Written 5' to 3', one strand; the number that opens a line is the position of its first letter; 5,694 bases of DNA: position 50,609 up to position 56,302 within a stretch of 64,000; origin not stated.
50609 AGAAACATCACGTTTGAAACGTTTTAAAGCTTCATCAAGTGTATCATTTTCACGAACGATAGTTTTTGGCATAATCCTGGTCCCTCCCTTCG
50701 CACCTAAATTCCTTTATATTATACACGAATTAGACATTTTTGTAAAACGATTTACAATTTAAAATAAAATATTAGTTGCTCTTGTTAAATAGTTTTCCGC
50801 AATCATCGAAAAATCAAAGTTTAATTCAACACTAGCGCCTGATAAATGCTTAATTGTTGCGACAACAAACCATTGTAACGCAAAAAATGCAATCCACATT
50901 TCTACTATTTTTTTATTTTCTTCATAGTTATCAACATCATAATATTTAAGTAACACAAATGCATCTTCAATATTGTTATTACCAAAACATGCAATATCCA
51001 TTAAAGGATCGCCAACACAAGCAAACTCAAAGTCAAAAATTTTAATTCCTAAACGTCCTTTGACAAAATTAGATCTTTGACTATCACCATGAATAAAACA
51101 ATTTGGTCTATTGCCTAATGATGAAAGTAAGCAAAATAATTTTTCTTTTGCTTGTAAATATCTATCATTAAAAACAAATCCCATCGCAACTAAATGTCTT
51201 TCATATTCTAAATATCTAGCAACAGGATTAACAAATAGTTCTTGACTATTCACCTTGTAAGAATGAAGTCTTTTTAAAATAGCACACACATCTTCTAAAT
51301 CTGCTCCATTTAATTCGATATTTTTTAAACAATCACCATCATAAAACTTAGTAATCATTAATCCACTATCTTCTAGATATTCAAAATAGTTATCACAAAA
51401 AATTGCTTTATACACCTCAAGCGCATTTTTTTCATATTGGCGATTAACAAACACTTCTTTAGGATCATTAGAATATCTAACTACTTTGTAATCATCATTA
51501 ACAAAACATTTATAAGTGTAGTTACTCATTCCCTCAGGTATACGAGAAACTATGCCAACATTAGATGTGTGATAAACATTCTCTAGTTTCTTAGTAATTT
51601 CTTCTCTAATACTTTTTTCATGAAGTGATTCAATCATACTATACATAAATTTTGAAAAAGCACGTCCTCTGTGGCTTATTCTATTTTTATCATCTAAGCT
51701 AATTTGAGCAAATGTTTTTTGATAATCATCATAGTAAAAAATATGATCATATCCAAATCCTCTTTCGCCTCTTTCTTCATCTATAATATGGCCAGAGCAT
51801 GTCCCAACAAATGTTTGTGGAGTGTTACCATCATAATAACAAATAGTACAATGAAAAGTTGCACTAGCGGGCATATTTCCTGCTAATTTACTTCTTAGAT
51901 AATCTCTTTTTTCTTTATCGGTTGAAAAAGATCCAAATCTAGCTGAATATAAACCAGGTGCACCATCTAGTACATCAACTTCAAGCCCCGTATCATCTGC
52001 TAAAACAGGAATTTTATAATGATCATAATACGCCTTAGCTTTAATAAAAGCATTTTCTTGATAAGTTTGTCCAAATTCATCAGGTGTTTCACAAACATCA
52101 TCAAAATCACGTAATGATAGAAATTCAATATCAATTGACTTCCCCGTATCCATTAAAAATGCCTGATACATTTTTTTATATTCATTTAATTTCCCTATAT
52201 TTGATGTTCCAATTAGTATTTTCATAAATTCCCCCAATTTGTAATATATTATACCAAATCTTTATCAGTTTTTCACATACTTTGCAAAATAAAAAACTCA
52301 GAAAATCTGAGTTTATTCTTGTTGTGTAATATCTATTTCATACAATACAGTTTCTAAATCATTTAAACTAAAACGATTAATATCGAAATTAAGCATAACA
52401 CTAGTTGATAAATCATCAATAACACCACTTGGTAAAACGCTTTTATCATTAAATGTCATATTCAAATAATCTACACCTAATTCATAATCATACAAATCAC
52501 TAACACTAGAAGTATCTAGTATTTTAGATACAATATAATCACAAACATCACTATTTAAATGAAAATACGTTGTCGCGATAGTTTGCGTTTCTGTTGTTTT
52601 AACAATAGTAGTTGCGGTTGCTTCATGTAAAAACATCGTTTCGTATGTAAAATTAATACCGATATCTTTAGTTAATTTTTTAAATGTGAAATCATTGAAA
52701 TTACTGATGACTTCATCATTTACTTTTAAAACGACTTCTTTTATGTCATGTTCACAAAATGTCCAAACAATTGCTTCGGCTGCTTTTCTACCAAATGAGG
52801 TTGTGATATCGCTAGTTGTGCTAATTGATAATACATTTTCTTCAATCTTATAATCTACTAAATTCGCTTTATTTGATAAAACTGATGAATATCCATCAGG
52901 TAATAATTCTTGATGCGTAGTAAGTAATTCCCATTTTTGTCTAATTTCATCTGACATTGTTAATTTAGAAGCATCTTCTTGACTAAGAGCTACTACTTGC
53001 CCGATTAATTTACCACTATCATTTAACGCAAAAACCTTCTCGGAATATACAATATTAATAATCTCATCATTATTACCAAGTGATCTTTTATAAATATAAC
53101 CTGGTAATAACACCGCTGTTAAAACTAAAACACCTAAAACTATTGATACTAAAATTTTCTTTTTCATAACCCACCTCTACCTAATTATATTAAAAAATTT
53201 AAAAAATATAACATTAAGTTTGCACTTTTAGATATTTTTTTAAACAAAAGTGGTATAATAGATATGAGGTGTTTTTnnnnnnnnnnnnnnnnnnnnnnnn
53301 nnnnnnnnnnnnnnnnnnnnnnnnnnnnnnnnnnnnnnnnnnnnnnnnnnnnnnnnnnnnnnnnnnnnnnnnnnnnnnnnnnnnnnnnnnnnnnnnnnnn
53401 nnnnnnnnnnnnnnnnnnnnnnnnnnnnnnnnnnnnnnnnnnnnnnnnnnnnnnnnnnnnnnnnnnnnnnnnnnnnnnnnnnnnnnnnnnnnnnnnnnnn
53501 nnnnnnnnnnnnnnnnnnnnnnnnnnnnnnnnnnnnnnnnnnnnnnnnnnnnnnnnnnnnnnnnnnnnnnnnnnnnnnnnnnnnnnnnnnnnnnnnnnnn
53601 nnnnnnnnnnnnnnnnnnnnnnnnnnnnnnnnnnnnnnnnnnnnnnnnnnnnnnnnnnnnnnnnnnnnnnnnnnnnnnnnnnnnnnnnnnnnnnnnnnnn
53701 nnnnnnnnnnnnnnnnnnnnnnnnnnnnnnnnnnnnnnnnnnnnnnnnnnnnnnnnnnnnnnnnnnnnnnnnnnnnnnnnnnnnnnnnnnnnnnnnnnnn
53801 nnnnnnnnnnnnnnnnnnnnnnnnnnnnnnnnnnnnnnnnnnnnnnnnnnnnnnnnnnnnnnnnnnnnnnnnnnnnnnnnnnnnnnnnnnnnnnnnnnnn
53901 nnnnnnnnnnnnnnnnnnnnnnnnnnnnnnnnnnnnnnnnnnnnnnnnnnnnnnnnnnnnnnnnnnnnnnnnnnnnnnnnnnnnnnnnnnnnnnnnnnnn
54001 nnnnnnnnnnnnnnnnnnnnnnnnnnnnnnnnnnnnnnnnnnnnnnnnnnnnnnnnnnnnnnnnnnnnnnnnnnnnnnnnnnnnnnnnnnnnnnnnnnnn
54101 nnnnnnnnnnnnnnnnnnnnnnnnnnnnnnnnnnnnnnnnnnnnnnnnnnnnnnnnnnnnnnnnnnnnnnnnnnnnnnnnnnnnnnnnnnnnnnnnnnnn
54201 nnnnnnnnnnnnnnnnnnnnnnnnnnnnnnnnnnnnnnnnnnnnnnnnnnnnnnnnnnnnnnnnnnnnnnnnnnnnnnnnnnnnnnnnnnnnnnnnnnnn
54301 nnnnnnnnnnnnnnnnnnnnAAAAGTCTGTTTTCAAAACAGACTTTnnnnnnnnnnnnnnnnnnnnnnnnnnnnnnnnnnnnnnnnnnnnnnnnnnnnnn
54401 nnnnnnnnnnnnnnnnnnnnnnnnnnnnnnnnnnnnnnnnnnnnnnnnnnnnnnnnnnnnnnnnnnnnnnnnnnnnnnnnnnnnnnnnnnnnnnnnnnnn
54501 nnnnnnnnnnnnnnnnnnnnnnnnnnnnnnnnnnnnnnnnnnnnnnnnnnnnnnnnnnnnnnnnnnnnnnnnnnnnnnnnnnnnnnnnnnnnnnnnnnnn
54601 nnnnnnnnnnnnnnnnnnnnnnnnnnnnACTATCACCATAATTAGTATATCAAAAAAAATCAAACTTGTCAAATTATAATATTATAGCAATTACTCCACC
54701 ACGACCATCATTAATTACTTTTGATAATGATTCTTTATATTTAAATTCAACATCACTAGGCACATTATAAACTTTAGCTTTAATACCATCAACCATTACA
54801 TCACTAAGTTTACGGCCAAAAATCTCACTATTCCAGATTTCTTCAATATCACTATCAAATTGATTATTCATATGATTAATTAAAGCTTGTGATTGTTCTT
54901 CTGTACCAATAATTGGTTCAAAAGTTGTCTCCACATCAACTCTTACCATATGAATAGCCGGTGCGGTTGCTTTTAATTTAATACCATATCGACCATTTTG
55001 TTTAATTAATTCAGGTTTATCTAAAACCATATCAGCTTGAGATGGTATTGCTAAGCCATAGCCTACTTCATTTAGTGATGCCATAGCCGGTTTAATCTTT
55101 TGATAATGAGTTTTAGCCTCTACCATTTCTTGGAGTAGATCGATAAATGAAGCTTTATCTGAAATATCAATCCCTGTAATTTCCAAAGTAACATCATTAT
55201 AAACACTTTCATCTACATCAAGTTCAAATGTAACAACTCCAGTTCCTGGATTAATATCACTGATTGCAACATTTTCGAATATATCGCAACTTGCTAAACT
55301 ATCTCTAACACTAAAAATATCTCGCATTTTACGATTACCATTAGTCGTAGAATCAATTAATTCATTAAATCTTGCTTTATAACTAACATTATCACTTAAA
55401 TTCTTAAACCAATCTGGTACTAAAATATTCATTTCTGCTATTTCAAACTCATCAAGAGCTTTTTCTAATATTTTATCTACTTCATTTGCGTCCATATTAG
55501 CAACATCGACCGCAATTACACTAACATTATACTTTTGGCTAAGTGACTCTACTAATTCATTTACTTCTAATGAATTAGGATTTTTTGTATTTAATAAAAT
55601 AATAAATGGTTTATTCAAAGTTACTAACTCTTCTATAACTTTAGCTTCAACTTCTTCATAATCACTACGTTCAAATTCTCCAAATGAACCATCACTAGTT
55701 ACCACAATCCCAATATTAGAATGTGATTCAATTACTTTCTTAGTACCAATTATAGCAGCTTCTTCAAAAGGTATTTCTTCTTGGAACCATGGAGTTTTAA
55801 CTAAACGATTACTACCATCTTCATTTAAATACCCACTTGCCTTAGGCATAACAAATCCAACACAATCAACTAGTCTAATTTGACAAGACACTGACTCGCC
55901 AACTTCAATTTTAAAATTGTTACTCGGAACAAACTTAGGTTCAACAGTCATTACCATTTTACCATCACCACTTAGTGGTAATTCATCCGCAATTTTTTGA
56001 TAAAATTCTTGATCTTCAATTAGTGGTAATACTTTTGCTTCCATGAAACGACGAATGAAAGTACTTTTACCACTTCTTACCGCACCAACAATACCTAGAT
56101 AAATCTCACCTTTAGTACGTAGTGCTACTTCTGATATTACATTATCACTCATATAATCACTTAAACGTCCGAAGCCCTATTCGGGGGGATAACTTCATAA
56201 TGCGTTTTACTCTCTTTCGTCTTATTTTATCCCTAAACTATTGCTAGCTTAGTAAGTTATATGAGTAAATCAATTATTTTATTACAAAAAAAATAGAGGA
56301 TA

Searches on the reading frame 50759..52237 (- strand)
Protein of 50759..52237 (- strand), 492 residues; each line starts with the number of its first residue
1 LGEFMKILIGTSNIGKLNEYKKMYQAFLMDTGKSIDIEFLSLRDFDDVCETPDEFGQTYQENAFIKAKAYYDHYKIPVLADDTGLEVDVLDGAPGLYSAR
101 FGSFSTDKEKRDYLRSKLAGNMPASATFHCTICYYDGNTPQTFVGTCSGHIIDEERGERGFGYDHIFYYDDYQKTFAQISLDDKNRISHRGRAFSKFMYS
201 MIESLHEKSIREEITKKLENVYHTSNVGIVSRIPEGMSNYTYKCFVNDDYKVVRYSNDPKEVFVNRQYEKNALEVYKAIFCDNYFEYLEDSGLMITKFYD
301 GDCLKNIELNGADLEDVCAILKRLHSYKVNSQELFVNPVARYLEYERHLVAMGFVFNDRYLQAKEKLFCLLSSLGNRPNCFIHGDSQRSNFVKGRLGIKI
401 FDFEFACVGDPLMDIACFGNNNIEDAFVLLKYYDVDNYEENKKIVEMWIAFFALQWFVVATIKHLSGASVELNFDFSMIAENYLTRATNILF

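Call 91: search_protein_families(library=pfam, proteins=[window:50759-52237:-], max_evalue=0.001)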
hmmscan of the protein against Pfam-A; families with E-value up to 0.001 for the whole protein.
window:50759-52237:- (492 aa): 2 families
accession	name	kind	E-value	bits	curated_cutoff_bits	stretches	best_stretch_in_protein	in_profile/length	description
PF01725.21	Ham1p_like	-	7.5e-56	189.4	22.5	1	7-198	1-184/186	Ham1 family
PF01636.29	APH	-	1.1e-09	38.8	23.2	1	308-421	91-212/239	Phosphotransferase enzyme family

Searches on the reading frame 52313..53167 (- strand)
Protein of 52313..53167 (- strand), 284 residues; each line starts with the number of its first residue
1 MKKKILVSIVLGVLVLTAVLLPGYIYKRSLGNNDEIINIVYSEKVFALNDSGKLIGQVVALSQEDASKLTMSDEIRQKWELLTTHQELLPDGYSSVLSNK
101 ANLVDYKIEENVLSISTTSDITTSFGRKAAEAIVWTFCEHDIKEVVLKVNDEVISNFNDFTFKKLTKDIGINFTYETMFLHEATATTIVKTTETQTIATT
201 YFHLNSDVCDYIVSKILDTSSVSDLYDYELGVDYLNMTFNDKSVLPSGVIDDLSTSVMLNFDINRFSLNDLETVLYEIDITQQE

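Call 91: search_protein_families(library=pfam, proteins=[window:52313-53167:-], max_evalue=0.001)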
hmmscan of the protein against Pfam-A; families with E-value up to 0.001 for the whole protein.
window:52313-53167:- (284 aa): 1 family
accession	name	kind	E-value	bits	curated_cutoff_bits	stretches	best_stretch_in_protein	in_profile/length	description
PF10646.14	Germane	-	1.8e-05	25.7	23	1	70-152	26-114/117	Sporulation and spore germination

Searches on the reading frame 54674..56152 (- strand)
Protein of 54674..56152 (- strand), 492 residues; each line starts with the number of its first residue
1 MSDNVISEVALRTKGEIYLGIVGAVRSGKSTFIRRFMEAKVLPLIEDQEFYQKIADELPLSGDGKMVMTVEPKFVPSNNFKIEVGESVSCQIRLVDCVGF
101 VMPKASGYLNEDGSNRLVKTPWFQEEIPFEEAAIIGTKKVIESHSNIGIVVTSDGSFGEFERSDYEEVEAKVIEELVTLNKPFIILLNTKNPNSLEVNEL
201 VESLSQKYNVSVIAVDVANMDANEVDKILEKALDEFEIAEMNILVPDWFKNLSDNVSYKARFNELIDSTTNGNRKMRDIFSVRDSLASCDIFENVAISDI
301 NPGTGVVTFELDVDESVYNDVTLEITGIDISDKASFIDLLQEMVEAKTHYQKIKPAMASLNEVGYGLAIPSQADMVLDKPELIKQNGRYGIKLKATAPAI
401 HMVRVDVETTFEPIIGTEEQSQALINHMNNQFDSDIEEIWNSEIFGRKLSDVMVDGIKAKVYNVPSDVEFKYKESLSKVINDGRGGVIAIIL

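Call 91: search_protein_families(library=pfam, proteins=[window:54674-56152:-], max_evalue=0.001)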
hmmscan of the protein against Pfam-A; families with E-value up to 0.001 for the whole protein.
window:54674-56152:- (492 aa): 4 families
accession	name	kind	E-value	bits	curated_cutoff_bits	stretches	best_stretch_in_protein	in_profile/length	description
PF09547.16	SpoIVA_ATPase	-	2.9e-96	321.9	26.6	1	4-236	5-236/237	Stage IV sporulation protein A, ATPase domain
PF20438.3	SpoIVA_middle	-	1.8e-50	171.9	25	1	238-416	1-179/179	Stage IV sporulation protein A, middle domain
PF20439.3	SpoIVA_C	-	6.7e-24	84.3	25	1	417-492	1-76/76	Sporulation stage IV protein A, C-terminal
PF01926.29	MMR_HSR1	-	0.00081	19.9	21.9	0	20-188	3-112/113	50S ribosome-binding GTPase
